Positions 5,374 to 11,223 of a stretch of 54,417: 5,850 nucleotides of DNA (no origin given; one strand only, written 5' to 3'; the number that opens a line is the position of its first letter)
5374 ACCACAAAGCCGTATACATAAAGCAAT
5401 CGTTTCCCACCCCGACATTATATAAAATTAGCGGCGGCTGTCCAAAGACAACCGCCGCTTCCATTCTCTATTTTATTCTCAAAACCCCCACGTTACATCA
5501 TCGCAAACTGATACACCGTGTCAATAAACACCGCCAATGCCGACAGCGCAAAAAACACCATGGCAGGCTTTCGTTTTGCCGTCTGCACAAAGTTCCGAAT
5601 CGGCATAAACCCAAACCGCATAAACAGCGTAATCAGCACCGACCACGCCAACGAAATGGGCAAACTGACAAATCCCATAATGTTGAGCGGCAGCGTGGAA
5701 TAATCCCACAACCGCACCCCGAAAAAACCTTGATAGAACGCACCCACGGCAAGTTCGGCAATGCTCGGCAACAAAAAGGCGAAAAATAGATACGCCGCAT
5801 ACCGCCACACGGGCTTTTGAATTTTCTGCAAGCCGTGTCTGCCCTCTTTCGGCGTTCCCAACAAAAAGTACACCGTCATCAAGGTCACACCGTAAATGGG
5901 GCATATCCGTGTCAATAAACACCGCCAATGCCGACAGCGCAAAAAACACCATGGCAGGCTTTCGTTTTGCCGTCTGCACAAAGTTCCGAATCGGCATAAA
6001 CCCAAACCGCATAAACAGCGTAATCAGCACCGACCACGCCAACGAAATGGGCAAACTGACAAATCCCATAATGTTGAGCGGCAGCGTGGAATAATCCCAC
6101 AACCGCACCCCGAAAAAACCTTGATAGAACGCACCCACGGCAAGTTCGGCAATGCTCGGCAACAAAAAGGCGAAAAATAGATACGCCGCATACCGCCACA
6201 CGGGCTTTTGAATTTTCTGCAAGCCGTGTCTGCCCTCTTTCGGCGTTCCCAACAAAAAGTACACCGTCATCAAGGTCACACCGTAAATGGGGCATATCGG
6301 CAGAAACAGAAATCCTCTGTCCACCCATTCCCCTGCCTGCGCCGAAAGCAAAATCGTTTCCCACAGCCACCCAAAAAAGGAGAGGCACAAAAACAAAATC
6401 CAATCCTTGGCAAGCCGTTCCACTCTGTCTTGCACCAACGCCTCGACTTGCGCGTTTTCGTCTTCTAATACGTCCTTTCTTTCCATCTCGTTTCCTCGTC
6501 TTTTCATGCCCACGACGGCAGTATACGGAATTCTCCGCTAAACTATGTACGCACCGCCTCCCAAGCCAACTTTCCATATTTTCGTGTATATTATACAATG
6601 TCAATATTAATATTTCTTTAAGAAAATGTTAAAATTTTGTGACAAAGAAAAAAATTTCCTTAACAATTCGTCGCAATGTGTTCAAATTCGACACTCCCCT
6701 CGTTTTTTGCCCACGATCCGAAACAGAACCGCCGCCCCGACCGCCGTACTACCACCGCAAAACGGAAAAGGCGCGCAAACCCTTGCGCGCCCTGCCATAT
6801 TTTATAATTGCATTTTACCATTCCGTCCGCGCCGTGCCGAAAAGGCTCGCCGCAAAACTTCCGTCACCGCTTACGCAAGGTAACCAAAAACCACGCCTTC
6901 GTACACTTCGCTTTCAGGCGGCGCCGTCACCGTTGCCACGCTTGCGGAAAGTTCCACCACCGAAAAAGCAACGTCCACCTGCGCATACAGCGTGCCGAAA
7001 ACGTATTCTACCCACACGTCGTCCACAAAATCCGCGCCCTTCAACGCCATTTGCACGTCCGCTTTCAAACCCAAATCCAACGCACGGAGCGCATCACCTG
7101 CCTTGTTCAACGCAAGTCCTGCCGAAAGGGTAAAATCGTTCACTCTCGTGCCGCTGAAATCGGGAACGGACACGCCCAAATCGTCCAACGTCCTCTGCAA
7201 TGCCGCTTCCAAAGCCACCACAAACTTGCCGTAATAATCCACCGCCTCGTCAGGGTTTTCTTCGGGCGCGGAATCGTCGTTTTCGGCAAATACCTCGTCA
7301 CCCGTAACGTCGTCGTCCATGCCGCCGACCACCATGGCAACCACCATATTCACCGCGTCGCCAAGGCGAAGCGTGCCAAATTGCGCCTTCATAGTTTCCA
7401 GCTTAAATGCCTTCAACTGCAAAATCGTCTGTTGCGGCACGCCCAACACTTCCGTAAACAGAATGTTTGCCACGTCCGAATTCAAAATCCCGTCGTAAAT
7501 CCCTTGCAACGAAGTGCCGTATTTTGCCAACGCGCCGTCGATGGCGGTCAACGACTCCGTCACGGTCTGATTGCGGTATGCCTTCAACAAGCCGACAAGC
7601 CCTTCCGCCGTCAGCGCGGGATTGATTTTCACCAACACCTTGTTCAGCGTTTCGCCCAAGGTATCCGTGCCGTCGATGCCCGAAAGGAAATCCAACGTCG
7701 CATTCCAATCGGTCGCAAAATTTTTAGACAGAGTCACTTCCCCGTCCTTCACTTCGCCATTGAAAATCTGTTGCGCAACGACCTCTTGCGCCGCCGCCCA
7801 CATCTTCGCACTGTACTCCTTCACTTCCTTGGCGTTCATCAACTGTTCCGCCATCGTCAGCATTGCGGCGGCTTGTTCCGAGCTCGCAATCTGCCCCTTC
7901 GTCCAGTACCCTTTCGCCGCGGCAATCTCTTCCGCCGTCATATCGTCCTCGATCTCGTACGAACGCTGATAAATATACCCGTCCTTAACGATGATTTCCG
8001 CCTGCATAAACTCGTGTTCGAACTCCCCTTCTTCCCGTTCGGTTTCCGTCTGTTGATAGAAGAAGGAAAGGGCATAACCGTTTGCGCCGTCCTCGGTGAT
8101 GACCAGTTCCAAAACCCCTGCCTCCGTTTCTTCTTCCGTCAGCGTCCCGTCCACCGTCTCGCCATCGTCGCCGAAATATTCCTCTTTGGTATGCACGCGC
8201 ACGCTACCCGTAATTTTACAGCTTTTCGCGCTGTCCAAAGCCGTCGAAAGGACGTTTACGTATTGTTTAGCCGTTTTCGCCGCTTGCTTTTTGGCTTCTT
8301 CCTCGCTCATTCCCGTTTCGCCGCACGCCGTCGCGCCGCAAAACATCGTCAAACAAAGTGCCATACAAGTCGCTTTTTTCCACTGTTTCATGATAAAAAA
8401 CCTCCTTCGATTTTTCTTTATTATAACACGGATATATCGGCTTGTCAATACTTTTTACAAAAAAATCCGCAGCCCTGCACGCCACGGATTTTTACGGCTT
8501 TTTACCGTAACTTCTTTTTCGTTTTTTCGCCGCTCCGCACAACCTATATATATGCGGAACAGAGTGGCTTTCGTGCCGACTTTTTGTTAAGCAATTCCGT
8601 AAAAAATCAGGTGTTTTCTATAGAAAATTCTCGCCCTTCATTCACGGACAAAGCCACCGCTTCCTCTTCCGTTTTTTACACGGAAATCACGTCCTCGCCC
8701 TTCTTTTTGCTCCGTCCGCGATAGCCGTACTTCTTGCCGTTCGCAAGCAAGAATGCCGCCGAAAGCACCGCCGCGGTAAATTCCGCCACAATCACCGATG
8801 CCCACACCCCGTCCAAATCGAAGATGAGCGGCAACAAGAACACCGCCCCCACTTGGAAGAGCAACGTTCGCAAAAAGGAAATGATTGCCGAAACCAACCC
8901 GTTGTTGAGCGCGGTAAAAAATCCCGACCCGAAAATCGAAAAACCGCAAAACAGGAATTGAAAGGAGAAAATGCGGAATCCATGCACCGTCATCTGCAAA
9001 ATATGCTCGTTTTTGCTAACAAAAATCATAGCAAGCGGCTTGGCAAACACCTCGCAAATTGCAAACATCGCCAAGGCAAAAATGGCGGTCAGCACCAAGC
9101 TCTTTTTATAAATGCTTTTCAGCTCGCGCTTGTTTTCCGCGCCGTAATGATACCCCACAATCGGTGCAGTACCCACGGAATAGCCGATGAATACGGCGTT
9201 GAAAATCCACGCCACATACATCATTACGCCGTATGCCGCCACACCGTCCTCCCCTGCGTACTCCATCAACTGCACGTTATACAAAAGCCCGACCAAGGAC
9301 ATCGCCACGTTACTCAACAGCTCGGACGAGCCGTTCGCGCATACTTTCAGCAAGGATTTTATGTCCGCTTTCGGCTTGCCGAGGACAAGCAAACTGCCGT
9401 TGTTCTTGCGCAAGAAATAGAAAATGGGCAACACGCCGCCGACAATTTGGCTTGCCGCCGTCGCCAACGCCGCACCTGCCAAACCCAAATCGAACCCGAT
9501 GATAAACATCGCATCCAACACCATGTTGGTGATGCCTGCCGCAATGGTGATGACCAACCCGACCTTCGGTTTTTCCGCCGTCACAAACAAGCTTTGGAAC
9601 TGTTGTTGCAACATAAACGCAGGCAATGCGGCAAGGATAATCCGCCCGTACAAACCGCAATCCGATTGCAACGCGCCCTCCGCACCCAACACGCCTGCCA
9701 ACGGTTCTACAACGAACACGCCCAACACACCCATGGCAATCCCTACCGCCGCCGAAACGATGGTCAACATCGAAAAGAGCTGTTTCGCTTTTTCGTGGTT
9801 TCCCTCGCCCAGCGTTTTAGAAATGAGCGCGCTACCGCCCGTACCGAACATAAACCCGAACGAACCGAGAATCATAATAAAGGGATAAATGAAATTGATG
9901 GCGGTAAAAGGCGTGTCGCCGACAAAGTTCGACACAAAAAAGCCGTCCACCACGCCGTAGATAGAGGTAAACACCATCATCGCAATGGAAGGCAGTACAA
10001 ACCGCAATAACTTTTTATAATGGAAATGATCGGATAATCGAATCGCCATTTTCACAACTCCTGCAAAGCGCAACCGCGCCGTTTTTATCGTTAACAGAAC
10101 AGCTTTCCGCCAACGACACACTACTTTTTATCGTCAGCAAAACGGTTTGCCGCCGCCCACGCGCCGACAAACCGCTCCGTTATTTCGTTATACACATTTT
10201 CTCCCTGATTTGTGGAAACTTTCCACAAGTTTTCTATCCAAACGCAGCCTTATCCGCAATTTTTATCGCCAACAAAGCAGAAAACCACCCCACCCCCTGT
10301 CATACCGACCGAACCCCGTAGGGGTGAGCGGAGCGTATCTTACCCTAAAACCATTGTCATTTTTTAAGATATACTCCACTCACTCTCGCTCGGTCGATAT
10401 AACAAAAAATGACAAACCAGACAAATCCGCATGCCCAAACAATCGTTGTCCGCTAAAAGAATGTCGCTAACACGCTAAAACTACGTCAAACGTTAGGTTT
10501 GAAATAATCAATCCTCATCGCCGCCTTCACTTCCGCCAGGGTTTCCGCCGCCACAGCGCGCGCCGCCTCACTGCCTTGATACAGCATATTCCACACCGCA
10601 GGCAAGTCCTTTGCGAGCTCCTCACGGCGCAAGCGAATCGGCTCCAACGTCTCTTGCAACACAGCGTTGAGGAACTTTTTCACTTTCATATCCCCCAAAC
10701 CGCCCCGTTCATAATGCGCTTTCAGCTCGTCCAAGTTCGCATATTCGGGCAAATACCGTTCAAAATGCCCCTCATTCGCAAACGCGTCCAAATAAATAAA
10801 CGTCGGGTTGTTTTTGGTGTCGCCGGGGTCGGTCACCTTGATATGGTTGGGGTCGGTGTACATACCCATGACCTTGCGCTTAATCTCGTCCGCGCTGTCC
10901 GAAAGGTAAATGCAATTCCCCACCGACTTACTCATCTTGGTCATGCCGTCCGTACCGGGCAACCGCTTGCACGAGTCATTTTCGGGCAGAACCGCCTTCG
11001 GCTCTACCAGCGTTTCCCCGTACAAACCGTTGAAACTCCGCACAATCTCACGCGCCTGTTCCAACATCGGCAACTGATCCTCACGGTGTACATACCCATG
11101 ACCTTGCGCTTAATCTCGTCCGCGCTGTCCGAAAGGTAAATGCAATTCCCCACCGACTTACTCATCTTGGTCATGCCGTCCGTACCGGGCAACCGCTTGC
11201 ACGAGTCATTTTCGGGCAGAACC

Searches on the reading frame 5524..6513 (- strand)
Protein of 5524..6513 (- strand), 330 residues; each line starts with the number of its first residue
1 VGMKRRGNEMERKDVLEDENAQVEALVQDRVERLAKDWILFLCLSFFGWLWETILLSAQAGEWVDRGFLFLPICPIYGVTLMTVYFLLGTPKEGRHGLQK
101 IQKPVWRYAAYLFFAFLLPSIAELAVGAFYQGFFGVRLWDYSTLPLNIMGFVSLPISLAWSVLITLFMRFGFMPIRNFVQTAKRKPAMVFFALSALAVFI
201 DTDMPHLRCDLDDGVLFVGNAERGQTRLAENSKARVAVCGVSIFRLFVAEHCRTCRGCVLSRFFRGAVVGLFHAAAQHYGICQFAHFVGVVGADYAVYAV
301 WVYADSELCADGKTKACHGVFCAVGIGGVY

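Call 58: search_protein_families(library=pfam, proteins=[window:5524-6513:-])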
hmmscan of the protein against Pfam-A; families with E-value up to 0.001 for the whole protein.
window:5524-6513:- (330 aa): 1 family
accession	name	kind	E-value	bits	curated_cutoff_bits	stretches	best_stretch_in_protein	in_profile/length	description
PF06541.16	ABC_trans_CmpB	-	2.4e-33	115.8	25.9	1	40-202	2-147/151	Putative ABC-transporter type IV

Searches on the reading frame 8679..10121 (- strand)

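Call 58: search_protein_families(library=pfam, proteins=[window:8679-10121:-])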
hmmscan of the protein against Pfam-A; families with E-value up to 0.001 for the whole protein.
window:8679-10121:- (481 aa): 1 family
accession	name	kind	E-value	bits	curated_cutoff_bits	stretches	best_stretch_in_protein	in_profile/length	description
PF01554.23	MatE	-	1.5e-42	145.5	24.9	2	44-204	1-160/161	MatE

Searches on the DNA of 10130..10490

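Call 61: search_rna_families(source=window, start=10130, end=10490, threshold=evalue, max_evalue=1)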
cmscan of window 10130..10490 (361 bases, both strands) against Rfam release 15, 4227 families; matches with E-value up to 1: 2.
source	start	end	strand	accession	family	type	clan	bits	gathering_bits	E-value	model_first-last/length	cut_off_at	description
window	10137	10180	-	RF00756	mir-299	Gene; miRNA;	-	21.3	67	0.045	1-63/63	no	mir-299 microRNA precursor family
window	10137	10180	+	RF00756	mir-299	Gene; miRNA;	-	16.9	67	0.88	1-63/63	no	mir-299 microRNA precursor family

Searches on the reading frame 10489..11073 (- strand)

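Call 58: search_protein_families(library=pfam, proteins=[window:10489-11073:-])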
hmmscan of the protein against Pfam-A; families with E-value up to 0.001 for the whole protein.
window:10489-11073:- (195 aa): 1 family
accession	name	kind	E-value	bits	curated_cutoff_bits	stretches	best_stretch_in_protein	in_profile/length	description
PF00579.31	tRNA-synt_1b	-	3.6e-13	49.9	21.1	1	4-143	164-291/292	tRNA synthetases class I (W and Y)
